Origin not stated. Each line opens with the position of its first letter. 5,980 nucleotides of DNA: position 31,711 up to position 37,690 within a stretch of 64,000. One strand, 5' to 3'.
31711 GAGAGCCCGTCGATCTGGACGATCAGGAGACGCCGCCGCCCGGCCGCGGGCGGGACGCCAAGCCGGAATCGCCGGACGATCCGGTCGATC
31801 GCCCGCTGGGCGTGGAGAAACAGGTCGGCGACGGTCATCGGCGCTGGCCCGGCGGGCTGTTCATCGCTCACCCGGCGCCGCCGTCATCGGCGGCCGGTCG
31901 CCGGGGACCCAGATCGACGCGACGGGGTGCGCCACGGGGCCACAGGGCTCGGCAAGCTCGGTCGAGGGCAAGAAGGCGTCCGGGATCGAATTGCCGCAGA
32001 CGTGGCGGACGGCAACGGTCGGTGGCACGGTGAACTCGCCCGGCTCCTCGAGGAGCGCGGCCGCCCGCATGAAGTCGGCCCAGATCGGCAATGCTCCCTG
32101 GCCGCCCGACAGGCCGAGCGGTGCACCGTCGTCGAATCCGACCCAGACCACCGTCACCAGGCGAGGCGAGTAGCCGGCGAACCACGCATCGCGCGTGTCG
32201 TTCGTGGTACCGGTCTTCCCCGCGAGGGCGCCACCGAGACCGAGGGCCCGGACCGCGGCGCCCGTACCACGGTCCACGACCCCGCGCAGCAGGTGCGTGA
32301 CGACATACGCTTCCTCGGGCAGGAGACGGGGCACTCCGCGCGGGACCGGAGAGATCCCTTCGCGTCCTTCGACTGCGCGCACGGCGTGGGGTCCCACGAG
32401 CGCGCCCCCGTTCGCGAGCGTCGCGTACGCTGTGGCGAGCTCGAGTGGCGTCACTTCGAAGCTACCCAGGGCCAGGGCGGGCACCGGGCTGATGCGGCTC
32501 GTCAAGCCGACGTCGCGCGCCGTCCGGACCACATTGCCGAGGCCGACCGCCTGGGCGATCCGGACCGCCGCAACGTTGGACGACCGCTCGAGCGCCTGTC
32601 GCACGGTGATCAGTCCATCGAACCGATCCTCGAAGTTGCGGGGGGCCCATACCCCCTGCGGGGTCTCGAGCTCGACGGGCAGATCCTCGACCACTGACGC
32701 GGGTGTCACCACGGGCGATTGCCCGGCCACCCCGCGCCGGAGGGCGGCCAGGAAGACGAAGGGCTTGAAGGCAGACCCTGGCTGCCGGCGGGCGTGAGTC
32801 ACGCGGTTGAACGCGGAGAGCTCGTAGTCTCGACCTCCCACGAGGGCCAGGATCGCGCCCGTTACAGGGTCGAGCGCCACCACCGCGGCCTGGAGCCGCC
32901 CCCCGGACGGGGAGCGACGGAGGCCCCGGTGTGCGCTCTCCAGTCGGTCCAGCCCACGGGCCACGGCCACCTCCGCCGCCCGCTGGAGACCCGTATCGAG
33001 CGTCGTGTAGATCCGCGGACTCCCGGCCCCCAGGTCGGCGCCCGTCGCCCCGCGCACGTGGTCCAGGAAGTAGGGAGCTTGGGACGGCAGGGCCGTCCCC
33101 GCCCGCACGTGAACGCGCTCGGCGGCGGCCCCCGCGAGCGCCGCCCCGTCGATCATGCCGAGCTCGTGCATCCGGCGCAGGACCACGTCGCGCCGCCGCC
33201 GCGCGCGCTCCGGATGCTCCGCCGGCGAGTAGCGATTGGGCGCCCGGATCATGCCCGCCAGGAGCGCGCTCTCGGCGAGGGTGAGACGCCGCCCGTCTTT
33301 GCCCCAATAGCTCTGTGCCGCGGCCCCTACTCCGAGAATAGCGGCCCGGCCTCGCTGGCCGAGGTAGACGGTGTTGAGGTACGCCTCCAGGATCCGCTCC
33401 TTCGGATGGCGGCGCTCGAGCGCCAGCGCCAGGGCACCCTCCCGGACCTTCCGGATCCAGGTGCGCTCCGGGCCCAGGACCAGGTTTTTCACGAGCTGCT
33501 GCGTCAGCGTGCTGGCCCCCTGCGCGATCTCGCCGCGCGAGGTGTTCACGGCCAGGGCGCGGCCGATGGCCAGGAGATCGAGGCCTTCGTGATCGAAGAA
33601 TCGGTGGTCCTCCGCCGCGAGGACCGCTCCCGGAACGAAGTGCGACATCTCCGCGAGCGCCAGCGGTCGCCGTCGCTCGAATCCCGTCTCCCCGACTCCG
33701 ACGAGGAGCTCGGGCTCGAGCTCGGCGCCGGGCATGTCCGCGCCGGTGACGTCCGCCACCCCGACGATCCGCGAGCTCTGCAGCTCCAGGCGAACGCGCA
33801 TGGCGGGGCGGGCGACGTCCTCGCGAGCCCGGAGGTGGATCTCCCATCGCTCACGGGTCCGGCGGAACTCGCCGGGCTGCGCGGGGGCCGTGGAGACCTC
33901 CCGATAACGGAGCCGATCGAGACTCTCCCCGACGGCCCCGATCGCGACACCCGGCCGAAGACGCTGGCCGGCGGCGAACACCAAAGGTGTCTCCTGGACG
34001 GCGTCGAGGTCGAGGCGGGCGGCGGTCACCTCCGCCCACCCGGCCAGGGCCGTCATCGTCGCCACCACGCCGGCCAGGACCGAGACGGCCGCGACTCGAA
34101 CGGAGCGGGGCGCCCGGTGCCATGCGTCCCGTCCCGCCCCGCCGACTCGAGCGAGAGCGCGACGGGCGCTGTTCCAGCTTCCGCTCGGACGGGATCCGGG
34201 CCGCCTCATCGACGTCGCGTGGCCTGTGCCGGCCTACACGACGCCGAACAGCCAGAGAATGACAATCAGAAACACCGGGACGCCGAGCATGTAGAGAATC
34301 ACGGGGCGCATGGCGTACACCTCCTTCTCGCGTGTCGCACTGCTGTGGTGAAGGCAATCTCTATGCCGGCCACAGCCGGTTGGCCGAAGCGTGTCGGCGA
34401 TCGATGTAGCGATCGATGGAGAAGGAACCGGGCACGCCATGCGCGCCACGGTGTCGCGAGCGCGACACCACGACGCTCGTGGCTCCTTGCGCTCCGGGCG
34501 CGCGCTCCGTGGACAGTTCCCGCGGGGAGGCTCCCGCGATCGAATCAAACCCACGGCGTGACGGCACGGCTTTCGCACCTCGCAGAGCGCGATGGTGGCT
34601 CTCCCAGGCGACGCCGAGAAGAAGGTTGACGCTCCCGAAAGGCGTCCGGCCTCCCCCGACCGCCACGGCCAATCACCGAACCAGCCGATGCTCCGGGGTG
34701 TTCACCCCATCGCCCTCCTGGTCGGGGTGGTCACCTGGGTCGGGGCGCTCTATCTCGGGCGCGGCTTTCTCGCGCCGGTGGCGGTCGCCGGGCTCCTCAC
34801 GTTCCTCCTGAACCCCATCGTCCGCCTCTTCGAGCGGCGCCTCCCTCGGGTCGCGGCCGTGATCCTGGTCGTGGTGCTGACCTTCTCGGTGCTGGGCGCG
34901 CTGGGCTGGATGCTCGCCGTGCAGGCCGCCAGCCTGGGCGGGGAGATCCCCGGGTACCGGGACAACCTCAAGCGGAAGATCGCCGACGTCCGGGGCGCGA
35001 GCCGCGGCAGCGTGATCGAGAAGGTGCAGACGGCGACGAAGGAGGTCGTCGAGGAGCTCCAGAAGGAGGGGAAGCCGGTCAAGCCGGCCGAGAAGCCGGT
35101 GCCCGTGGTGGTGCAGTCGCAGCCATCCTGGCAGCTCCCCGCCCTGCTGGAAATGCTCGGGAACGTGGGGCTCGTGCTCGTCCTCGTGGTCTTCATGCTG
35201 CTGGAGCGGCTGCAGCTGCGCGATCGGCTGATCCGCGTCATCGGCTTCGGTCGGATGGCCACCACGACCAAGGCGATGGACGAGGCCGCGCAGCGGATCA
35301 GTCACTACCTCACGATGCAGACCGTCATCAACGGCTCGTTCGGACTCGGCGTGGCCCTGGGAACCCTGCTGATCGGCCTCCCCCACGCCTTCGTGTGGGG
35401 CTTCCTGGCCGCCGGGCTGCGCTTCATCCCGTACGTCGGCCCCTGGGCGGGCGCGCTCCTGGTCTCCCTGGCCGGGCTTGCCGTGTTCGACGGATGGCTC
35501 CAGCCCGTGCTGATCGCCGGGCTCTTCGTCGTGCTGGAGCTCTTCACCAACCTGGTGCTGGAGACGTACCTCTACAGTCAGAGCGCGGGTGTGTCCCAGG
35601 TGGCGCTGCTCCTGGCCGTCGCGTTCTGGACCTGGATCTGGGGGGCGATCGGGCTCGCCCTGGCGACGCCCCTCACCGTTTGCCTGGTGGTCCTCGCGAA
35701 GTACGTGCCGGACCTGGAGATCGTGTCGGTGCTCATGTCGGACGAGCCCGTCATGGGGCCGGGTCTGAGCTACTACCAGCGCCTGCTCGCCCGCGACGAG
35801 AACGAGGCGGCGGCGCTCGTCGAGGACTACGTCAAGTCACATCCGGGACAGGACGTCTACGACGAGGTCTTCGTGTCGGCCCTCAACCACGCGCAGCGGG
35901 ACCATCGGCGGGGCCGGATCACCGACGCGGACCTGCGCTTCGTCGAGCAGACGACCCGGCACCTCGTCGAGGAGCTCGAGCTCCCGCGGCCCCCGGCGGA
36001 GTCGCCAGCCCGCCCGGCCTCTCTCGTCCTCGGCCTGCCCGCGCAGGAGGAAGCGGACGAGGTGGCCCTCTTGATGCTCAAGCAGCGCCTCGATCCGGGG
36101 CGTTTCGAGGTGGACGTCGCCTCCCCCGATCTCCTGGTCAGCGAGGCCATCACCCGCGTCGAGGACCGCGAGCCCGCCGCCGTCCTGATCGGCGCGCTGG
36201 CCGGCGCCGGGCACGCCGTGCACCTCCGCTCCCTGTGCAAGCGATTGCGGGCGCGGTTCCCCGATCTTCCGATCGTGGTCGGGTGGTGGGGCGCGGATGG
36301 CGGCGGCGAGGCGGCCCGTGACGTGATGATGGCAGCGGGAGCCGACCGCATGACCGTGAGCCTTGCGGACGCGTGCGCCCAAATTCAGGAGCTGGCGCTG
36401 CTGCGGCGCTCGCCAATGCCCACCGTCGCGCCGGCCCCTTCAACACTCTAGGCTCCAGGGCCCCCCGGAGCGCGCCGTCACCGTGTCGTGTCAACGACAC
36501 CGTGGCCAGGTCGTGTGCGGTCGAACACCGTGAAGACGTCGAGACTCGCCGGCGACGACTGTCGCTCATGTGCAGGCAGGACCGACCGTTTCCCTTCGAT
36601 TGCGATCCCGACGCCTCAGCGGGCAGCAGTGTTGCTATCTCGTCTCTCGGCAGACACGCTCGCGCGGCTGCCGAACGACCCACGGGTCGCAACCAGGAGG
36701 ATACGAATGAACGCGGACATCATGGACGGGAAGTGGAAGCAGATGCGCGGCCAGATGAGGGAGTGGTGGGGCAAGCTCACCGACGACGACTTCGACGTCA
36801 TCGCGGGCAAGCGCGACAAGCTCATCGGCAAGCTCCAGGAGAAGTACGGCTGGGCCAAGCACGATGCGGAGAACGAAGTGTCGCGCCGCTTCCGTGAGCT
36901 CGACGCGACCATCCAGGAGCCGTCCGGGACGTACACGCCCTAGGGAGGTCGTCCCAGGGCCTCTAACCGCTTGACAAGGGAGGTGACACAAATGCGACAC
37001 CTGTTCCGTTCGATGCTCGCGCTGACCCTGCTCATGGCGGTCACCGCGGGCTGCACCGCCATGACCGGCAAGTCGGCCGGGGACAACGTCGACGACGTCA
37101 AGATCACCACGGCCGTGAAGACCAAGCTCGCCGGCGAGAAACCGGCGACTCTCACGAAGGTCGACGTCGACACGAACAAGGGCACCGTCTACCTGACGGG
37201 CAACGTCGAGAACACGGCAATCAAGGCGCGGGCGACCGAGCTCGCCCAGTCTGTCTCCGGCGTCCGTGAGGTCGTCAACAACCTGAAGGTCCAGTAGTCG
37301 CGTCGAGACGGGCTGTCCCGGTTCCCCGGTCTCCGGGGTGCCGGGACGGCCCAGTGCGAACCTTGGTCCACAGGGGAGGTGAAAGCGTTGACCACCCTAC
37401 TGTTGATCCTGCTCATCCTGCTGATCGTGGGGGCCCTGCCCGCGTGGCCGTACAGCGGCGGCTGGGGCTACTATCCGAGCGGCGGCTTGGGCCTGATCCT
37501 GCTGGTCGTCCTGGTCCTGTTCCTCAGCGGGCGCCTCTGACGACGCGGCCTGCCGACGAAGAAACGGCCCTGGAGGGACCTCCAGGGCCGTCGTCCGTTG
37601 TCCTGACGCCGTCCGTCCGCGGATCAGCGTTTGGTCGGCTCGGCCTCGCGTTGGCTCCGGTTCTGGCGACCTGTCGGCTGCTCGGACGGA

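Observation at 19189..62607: Apparent sigma-54-driven general-stress/osmoprotection regulon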

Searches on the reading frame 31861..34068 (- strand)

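Call 9: search_protein_families(library=pfam, proteins=[window:31861-34068:-], max_evalue=0.01)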
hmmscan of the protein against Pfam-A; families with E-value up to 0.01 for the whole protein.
window:31861-34068:- (735 aa): 3 families
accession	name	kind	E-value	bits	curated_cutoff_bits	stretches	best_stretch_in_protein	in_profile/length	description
PF00912.28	Transgly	-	3.6e-58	196.4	27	1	131-301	12-178/178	Transglycosylase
PF00905.27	Transpeptidase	-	1.7e-32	113.3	22.1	1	395-648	2-281/299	Penicillin binding protein transpeptidase domain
PF14814.11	UB2H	-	5.5e-10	39.6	27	1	46-113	12-81/85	Bifunctional transglycosylase second domain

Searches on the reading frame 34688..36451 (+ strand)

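Call 9: search_protein_families(library=pfam, proteins=[window:34688-36451:+], max_evalue=0.01)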
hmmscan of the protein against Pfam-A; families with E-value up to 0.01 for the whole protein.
window:34688-36451:+ (587 aa): 3 families
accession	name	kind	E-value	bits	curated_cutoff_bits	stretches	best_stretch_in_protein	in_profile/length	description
PF01594.21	AI-2E_transport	-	4.5e-40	138.3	34.3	1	14-337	8-323/327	AI-2E family transporter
PF02607.22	B12-binding_2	-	0.0002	21.9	23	1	362-430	5-73/74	B12 binding domain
PF02310.24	B12-binding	-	0.0046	17.2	32.1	0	452-532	8-87/121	B12 binding domain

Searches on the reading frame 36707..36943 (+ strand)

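Call 9: search_protein_families(library=pfam, proteins=[window:36707-36943:+], max_evalue=0.01)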
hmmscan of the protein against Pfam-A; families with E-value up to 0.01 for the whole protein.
window:36707-36943:+ (78 aa): 1 family
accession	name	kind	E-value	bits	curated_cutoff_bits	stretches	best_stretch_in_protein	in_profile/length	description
PF05532.17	CsbD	-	2e-18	66.4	40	1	4-55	1-52/53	CsbD-like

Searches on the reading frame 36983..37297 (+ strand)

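Call 9: search_protein_families(library=pfam, proteins=[window:36983-37297:+], max_evalue=0.01)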
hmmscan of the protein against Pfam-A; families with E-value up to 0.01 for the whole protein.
window:36983-37297:+ (104 aa): 1 family
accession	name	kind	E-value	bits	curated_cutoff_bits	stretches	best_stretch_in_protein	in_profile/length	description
PF04972.22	BON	-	2.2e-16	60.3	27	1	37-104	1-68/69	BON domain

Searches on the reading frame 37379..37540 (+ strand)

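Call 9: search_protein_families(library=pfam, proteins=[window:37379-37540:+], max_evalue=0.01)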
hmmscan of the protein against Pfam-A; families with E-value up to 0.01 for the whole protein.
window:37379-37540:+ (53 aa): 1 family
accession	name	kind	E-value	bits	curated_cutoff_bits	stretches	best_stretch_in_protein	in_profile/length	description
PF11752.14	DUF3309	-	1.6e-20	73.4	22.3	1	4-53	1-50/50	Protein of unknown function (DUF3309)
